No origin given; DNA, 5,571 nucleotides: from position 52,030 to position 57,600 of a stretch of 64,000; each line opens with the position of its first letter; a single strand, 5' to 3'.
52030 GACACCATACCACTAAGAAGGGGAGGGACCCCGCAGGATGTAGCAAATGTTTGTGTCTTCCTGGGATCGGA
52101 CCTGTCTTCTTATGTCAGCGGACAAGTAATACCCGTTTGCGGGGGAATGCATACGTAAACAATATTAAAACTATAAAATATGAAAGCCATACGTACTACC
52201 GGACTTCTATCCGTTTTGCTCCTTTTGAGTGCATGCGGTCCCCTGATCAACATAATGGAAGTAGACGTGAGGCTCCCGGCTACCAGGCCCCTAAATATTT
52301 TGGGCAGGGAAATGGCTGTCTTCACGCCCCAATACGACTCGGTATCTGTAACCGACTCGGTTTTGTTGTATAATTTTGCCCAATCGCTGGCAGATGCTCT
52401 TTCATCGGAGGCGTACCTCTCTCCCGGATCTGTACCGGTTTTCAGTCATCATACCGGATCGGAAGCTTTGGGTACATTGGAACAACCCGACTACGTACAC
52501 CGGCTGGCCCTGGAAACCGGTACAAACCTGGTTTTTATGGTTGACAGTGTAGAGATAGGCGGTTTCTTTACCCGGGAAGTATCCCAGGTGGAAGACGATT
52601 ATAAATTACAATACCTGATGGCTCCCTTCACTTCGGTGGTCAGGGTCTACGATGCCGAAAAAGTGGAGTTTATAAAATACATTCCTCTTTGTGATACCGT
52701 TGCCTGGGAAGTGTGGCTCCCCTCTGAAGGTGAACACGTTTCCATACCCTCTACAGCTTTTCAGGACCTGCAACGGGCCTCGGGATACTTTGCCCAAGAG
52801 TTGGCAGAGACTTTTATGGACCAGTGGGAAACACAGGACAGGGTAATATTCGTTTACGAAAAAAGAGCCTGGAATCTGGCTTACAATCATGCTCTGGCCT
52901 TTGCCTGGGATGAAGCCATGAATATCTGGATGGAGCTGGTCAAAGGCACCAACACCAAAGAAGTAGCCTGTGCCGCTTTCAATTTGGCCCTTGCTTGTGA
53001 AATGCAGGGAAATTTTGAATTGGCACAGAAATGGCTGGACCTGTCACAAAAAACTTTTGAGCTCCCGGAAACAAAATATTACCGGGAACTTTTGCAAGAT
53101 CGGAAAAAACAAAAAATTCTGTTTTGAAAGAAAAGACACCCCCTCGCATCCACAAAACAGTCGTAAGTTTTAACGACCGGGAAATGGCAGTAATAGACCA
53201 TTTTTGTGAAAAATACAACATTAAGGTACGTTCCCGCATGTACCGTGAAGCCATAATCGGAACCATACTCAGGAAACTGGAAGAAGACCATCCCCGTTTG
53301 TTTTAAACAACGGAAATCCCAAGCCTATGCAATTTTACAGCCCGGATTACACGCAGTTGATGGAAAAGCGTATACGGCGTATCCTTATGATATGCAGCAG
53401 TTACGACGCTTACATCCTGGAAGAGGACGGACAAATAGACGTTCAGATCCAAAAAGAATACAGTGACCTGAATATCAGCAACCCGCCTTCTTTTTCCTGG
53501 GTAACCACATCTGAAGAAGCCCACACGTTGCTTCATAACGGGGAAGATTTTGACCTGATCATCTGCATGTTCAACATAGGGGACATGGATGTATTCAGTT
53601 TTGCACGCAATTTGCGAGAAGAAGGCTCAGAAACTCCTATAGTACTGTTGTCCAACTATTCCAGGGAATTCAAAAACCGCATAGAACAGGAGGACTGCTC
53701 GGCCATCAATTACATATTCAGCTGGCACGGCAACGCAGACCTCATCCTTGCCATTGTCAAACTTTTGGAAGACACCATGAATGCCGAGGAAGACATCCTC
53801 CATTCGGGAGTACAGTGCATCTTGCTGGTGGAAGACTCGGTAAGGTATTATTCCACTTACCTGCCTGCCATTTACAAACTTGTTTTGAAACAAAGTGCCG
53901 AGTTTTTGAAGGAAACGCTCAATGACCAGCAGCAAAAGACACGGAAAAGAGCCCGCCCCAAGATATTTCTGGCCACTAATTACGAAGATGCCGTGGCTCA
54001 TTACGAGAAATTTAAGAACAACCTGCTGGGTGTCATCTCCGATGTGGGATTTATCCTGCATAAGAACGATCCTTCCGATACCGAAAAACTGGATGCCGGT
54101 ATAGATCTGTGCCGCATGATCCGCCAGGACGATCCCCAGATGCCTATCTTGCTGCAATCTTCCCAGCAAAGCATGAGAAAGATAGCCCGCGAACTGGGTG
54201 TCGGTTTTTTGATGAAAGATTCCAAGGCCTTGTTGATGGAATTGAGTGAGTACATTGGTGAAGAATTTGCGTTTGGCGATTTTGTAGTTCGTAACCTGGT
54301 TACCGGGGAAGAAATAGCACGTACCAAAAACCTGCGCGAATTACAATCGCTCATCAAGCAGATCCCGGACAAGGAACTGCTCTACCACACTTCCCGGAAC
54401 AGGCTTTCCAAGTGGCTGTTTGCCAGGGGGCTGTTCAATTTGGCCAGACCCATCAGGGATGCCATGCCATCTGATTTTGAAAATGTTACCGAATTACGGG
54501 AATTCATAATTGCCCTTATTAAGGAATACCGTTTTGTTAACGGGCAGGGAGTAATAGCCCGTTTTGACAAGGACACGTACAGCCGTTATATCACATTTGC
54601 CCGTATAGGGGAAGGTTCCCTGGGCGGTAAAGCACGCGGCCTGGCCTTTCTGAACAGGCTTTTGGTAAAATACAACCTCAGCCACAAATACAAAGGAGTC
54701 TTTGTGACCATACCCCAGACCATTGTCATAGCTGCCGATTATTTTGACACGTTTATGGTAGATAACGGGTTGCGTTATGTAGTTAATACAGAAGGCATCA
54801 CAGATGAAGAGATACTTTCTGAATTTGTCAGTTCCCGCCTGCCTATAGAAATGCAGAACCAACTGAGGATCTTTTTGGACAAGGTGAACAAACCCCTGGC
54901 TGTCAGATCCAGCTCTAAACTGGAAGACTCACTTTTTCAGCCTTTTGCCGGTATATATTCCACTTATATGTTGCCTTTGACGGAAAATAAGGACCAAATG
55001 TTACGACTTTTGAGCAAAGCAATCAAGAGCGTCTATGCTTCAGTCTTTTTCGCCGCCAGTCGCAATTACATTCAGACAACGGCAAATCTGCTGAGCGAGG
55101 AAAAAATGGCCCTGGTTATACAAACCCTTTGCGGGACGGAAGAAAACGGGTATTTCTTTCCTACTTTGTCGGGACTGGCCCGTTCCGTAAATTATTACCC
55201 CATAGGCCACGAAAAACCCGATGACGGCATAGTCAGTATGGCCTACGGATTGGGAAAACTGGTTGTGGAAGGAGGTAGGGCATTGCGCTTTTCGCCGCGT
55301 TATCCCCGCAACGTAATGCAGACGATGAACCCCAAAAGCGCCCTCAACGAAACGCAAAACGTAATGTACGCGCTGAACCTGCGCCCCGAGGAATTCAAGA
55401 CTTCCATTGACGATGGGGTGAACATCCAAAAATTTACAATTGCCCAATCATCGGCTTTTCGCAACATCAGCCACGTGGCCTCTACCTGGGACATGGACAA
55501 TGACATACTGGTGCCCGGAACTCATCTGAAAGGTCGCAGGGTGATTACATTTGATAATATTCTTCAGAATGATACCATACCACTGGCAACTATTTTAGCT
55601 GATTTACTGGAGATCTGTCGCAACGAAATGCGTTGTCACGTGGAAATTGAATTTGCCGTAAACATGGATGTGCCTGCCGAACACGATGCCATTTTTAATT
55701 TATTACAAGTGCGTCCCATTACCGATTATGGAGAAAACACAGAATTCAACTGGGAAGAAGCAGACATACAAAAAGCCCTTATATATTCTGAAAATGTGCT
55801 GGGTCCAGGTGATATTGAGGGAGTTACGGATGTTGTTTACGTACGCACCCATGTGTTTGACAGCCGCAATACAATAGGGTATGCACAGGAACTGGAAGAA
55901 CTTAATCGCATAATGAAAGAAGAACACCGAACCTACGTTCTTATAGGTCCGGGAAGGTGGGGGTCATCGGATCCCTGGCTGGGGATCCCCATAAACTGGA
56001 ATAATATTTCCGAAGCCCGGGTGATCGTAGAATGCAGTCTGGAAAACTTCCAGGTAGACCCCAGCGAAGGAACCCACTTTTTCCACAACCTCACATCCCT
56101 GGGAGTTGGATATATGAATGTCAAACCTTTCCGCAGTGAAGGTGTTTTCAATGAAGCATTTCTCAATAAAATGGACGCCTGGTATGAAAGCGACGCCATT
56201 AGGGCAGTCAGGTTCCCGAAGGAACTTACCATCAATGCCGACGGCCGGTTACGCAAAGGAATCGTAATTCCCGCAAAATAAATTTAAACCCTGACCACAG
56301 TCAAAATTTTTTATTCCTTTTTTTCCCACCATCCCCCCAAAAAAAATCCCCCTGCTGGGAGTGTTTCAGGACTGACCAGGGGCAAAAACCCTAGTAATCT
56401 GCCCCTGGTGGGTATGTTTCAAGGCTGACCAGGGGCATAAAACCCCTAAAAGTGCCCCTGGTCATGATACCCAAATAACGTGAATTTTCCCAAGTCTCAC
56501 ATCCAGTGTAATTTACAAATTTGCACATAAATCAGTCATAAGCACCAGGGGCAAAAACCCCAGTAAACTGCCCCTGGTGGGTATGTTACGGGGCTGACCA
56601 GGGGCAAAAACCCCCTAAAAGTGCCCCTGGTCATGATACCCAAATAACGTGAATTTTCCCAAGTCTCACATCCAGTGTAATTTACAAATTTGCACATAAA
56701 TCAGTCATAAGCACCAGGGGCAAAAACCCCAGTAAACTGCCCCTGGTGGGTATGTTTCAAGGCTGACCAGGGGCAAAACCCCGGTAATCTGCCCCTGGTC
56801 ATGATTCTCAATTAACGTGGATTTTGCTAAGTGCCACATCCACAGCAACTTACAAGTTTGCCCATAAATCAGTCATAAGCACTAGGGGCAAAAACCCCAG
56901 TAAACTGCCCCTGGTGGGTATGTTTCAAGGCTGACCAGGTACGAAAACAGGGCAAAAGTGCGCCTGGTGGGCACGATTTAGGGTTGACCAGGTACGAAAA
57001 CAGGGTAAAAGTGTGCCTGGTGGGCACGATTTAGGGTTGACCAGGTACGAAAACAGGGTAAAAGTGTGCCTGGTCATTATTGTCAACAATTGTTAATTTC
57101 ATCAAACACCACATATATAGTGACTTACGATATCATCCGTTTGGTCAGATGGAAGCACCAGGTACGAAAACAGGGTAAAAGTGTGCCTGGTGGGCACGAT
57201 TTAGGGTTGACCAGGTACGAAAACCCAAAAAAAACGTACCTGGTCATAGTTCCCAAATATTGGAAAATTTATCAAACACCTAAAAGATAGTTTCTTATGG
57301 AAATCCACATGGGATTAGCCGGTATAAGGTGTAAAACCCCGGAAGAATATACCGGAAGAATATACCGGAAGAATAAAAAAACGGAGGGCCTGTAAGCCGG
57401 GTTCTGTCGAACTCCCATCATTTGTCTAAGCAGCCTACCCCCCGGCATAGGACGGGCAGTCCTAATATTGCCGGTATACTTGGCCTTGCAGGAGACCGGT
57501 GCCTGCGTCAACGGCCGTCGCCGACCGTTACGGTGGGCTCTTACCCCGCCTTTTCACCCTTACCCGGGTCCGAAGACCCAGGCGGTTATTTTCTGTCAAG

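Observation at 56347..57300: About 0.9-kb non-coding array of 12 near-identical stem-loops in a strict 53-bp register next to rnpB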

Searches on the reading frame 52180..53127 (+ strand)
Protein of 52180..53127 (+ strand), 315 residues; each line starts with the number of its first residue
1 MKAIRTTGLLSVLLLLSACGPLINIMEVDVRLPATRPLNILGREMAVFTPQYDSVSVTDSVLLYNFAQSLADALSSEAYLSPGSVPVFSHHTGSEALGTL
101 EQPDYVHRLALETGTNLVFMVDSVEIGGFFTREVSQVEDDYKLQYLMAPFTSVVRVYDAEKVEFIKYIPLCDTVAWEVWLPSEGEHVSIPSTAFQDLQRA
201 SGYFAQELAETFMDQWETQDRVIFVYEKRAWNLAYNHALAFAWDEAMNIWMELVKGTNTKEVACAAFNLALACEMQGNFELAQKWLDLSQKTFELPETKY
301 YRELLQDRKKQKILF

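Call 14: search_protein_families(library=pfam, proteins=[window:52180-53127:+])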
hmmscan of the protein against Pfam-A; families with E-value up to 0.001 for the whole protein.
window:52180-53127:+ (315 aa): 2 families
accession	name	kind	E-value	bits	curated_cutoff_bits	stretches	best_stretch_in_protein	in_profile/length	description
PF19867.5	DUF6340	-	3.9e-24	85.7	26.4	1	60-277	36-258/258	Family of unknown function (DUF6340)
PF13424.12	TPR_12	-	0.00031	21.3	30.1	1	244-286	27-68/77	Tetratricopeptide repeat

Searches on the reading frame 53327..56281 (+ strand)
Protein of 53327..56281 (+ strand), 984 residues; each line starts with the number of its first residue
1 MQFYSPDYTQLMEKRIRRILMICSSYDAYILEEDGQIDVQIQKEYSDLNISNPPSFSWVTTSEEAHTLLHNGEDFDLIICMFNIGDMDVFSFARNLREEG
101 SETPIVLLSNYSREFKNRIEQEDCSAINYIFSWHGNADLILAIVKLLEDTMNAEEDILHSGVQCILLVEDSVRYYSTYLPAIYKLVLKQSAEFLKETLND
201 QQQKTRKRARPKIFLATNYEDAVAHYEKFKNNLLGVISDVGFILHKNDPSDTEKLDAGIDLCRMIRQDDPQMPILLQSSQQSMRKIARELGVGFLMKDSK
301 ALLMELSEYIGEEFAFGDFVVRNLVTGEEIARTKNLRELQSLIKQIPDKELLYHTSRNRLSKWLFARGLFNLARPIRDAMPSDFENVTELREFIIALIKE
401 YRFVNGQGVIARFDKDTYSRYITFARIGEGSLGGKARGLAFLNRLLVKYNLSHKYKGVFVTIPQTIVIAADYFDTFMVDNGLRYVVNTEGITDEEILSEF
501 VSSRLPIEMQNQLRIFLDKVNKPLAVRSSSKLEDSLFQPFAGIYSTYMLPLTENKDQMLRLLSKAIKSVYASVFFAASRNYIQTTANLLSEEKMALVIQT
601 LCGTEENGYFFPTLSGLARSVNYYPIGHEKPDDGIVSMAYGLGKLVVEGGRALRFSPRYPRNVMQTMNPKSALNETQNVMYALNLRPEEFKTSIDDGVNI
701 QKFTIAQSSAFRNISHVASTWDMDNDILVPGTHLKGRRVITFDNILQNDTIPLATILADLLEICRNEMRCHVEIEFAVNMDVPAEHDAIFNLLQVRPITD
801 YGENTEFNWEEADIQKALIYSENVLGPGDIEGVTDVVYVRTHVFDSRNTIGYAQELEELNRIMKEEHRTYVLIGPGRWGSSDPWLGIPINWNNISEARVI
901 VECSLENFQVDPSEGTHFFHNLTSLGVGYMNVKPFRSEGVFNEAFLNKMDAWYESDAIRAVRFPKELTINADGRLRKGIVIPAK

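Call 11: find_encoding_contigs(protein=window:53327-56281:+, flank=6000, max_places=6)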
Protein window:53327-56281:+ (984 aa): 5 contigs read that carry it; 4 places shown.
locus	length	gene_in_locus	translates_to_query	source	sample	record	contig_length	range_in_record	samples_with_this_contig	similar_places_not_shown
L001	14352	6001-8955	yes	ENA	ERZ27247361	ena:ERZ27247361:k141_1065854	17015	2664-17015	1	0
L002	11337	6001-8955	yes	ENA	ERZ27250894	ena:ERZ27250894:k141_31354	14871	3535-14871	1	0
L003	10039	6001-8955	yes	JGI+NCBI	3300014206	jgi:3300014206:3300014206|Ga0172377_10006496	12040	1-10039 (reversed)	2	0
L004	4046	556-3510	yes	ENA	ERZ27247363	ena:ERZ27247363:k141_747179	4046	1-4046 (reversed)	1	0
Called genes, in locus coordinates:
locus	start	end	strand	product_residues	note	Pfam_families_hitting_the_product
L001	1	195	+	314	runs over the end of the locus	PF01029:NusB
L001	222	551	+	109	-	PF02699:YajC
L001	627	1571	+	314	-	-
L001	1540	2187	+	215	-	PF01121:CoaE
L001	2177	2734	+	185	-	PF18347:DUF5606, PF21186:DUF6852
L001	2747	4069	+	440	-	PF00919:UPF0004, PF04055:Radical_SAM, PF18693:TRAM_2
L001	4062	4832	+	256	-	PF00106:adh_short, PF08659:KR, PF13561:adh_short_C2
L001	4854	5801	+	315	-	PF19867:DUF6340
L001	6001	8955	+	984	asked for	PF00072:Response_reg (faint), PF01326:PPDK_N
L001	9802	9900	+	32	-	-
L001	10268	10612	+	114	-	PF06418:CTP_synth_N, PF01656:CbiA (weak)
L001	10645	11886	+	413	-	PF06418:CTP_synth_N, PF00117:GATase, PF07722:Peptidase_C26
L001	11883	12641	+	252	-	PF05096:Glu_cyclase_2, PF21959:DUF6923 (faint)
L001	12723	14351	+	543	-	PF07715:Plug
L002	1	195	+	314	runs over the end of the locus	PF01029:NusB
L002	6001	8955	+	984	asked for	PF00072:Response_reg (faint), PF01326:PPDK_N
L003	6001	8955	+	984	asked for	PF00072:Response_reg (faint), PF01326:PPDK_N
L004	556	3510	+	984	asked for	PF00072:Response_reg (faint), PF01326:PPDK_N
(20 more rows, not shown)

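Call 13: find_homologous_proteins(query=window:53327-56281:+, max_evalue=1e-50)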
Query window:53327-56281:+ (984 aa): 7999 proteins with E <= 1e-50 among 8000 candidates; the best 120 are listed.
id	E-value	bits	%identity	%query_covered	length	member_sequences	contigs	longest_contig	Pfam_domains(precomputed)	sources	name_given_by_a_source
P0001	0.0e+0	2170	96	100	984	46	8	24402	PF01326.25,PF00072.31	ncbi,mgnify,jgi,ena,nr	ncbi:MAG TPA: PEP/pyruvate-binding domain-containing protein [Bacteroidales bacterium]|mgnify:FL=1|n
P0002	0.0e+0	1964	86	100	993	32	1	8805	PF01326.25,PF00072.31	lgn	-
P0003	0.0e+0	1913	86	98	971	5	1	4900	PF01326.25,PF00072.31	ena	-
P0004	0.0e+0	1735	76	99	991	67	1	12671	PF01326.25,PF00072.31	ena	-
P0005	0.0e+0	1715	86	88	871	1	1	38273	PF01326.25,PF00072.31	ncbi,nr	ncbi:MAG: PEP/pyruvate-binding domain-containing protein, partial [Bacteroidales bacterium]|nr:PEP/p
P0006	0.0e+0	1571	69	100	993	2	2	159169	PF01326.25,PF00072.31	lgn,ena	-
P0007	0.0e+0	1503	67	99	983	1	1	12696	PF01326.25,PF00072.31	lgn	-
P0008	0.0e+0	1487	67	99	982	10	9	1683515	PF01326.25,PF00072.31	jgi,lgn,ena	-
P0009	0.0e+0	1450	64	99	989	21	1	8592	PF01326.25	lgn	-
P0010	0.0e+0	1449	64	99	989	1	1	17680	PF01326.25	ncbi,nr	ncbi:MAG TPA: PEP/pyruvate-binding domain-containing protein [Bacteroidales bacterium]|nr:PEP/pyruva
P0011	0.0e+0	1449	64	99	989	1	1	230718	PF01326.25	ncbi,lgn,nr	ncbi:MAG: phosphoenolpyruvate synthase [Bacteroidales bacterium]|nr:phosphoenolpyruvate synthase [Ba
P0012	0.0e+0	1448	64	99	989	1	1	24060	PF01326.25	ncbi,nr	ncbi:MAG: PEP/pyruvate-binding domain-containing protein [Bacteroidales bacterium]|nr:PEP/pyruvate-b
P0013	0.0e+0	1446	64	99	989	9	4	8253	PF01326.25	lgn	-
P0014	0.0e+0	1442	64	99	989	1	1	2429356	PF01326.25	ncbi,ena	-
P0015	0.0e+0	1441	64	99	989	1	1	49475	PF01326.25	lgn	-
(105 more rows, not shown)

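Call 14: search_protein_families(library=pfam, proteins=[window:53327-56281:+])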
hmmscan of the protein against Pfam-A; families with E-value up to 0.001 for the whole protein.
window:53327-56281:+ (984 aa): 2 families
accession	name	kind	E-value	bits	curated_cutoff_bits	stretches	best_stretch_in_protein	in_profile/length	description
PF01326.24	PPDK_N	-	1e-36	127.3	27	1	431-807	3-318/328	Pyruvate phosphate dikinase, AMP/ATP-binding domain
PF00072.30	Response_reg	-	5.4e-09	36.6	30.2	1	58-130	27-97/111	Response regulator receiver domain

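Call 15: find_encoding_contigs(protein=P0002, flank=5000, max_places=2)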
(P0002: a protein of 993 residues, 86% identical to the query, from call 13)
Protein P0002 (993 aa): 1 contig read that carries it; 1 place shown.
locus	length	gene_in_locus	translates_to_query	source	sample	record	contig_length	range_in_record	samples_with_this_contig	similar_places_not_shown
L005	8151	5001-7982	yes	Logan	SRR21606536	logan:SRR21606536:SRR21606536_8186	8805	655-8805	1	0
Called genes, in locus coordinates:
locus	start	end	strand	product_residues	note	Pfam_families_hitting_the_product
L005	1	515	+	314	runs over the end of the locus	-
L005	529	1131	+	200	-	PF01121:CoaE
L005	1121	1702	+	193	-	PF18347:DUF5606, PF21186:DUF6852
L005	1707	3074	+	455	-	PF00919:UPF0004, PF04055:Radical_SAM, PF18693:TRAM_2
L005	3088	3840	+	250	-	PF00106:adh_short, PF08659:KR, PF13561:adh_short_C2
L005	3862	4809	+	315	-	PF19867:DUF6340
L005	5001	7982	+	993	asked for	PF00072:Response_reg (faint), PF01326:PPDK_N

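Call 16: find_encoding_contigs(protein=P0004, flank=5000, max_places=2)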
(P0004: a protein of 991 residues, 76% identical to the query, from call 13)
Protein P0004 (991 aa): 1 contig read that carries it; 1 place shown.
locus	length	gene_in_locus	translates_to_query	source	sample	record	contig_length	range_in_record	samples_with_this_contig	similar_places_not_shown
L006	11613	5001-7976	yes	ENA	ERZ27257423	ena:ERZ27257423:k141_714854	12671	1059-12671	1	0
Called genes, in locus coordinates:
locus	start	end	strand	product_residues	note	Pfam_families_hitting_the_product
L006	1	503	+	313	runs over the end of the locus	-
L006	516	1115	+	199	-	PF01121:CoaE, PF13189:Cytidylate_kin2 (weak)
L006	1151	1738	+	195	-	PF18347:DUF5606, PF21186:DUF6852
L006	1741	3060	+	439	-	PF00919:UPF0004, PF04055:Radical_SAM, PF18693:TRAM_2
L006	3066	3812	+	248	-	PF00106:adh_short, PF08659:KR, PF13561:adh_short_C2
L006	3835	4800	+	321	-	PF19867:DUF6340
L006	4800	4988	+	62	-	-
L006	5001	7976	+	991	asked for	PF00072:Response_reg (faint), PF01326:PPDK_N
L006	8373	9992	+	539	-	PF06418:CTP_synth_N, PF00117:GATase, PF07722:Peptidase_C26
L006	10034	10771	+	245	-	PF05096:Glu_cyclase_2, PF21959:DUF6923 (faint)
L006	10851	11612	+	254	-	?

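Call 17: find_encoding_contigs(protein=P0006, flank=5000, max_places=2)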
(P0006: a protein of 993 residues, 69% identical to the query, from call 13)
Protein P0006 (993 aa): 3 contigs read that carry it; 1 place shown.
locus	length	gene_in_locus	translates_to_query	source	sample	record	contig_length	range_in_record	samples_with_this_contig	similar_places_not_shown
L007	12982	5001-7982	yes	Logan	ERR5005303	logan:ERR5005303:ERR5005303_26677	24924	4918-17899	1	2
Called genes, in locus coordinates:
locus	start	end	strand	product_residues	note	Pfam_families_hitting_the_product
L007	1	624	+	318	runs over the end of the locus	-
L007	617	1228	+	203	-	PF01121:CoaE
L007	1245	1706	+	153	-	PF18347:DUF5606, PF21186:DUF6852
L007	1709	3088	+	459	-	PF00919:UPF0004, PF04055:Radical_SAM, PF18693:TRAM_2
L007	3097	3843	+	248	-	PF00106:adh_short, PF08659:KR, PF13561:adh_short_C2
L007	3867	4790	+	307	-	PF19867:DUF6340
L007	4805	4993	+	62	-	-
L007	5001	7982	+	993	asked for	PF00072:Response_reg (faint), PF01326:PPDK_N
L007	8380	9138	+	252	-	PF05096:Glu_cyclase_2, PF21959:DUF6923 (faint)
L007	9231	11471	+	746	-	PF07715:Plug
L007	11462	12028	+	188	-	PF04973:NMN_transporter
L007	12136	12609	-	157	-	PF08211:dCMP_cyt_deam_2 (weak), PF00383:dCMP_cyt_deam_1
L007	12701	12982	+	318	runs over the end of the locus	PF01832:Glucosaminidase, PF01476:LysM (weak)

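Call 18: find_encoding_contigs(protein=P0008, flank=5000, max_places=2)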
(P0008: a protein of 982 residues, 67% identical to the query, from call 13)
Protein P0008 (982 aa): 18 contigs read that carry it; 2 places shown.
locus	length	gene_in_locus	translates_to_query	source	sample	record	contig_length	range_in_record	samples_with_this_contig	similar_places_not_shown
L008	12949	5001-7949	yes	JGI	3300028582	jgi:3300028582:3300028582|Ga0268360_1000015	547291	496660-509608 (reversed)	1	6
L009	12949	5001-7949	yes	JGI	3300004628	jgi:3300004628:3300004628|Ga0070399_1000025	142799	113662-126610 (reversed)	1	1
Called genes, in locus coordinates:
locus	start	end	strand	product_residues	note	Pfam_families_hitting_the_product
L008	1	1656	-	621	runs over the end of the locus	PF02518:HATPase_c (weak), PF13589:HATPase_c_3, PF00183:HSP90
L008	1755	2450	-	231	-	PF09365:DUF2461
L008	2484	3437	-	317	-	PF01040:UbiA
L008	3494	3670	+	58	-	-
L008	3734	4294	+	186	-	PF28474:DUF8412, PF13376:OmdA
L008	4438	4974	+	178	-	PF00230:MIP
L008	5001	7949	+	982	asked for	PF00072:Response_reg (weak), PF01326:PPDK_N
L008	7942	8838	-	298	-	PF12710:HAD (faint)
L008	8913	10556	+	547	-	PF00501:AMP-binding, PF23562:AMP-binding_C_3 (weak)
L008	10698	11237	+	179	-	PF04073:tRNA_edit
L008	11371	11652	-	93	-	PF13601:HTH_34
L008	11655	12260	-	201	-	-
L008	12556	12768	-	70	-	-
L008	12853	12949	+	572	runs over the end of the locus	PF00501:AMP-binding, PF23562:AMP-binding_C_3 (weak)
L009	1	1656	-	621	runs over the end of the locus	PF02518:HATPase_c (weak), PF13589:HATPase_c_3, PF00183:HSP90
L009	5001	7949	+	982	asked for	PF00072:Response_reg (weak), PF01326:PPDK_N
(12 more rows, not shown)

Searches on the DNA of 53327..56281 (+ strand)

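Call 21: search_rna_families(sources=[L005, L006, L007], threshold=gathering)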
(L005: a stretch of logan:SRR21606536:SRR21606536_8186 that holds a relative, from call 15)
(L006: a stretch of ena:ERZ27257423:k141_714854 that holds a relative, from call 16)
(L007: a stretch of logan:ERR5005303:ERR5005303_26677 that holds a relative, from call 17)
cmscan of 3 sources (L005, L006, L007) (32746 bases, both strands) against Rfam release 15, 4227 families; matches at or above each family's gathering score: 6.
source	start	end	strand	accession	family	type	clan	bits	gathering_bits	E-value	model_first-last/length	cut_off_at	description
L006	7986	8319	-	RF00010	RNaseP_bact_a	Gene; ribozyme;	CL00002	217.6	100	1.5e-69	1-367/367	no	Bacterial RNase P class A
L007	7964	8301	-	RF00010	RNaseP_bact_a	Gene; ribozyme;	CL00002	211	100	2.8e-67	1-367/367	no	Bacterial RNase P class A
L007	12019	12126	-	RF04183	Bacteroidales_small_SRP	Gene;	CL00003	107.6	55.2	5.8e-22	1-107/107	no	Bacteroidales small SRP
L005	7964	8151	-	RF00010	RNaseP_bact_a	Gene; ribozyme;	CL00002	102.7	100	1.4e-30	147-367/367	5'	Bacterial RNase P class A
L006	10766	10862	+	RF00059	TPP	Cis-reg; riboswitch;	-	77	54.3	9.9e-14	1-105/105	no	TPP riboswitch aptamer (THI element)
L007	9140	9242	+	RF00059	TPP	Cis-reg; riboswitch;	-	63.8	54.3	1.8e-10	1-105/105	no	TPP riboswitch aptamer (THI element)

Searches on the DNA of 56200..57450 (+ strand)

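Call 6: search_rna_families(source=window, start=56200, end=57450, threshold=evalue, max_evalue=10)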
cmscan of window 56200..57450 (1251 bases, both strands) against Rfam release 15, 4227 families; matches with E-value up to 10: 8.
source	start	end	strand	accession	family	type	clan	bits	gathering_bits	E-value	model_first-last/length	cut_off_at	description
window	57198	57375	+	RF02792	sRNA162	Gene; antisense;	-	26.5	78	0.026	1-190/190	no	Archaeal Small RNA 162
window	57377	57450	-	RF00010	RNaseP_bact_a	Gene; ribozyme;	CL00002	25.2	100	9.9e-06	259-367/367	5'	Bacterial RNase P class A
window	56392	56472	+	RF00238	ctRNA_pND324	Gene; antisense;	-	24.8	45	0.56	1-86/86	no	ctRNA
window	56276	56410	+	RF01504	Afu_254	Gene; sRNA;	-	22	60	0.58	1-158/158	no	A. fumigatus sRNA Afu_254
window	56339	56435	-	RF02837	anti-hemB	Gene; sRNA;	-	15.4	49.5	1.3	1-81/81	no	Burkholderia RNA 7 (anti-hemB)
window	56427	56550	+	RF01293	ACA59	Gene; snRNA; snoRNA; HACA-box;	-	13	43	9.3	1-151/151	no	Small nucleolar RNA ACA59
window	56212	56225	-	RF01716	PhotoRC-I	Cis-reg;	-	12.7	45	3.3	31-44/44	no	PhotoRC-I RNA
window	56758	56814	+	RF02353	BjrC68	Gene; sRNA;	-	12.6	39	4.1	1-82/82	no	Bradyrhizobiaceae sRNA BjrC68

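Call 64: search_dna_similar(query=window:56375-57244:+, collection=plasmids, mode=distant, max_rows=10)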
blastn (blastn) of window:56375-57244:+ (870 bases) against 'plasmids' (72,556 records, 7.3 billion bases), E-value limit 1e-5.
No match.

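Call 65: search_dna_similar(query=window:56375-57244:+, collection=phages, mode=distant, max_rows=10)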
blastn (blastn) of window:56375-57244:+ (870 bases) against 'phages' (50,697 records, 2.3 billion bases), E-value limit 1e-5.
No match.

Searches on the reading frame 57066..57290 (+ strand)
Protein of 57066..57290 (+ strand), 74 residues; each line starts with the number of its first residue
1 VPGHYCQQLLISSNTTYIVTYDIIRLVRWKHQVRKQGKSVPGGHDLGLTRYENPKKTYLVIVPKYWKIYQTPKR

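Call 14: search_protein_families(library=pfam, proteins=[window:57066-57290:+])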
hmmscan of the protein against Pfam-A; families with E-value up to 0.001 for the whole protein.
window:57066-57290:+ (74 aa): 0 families
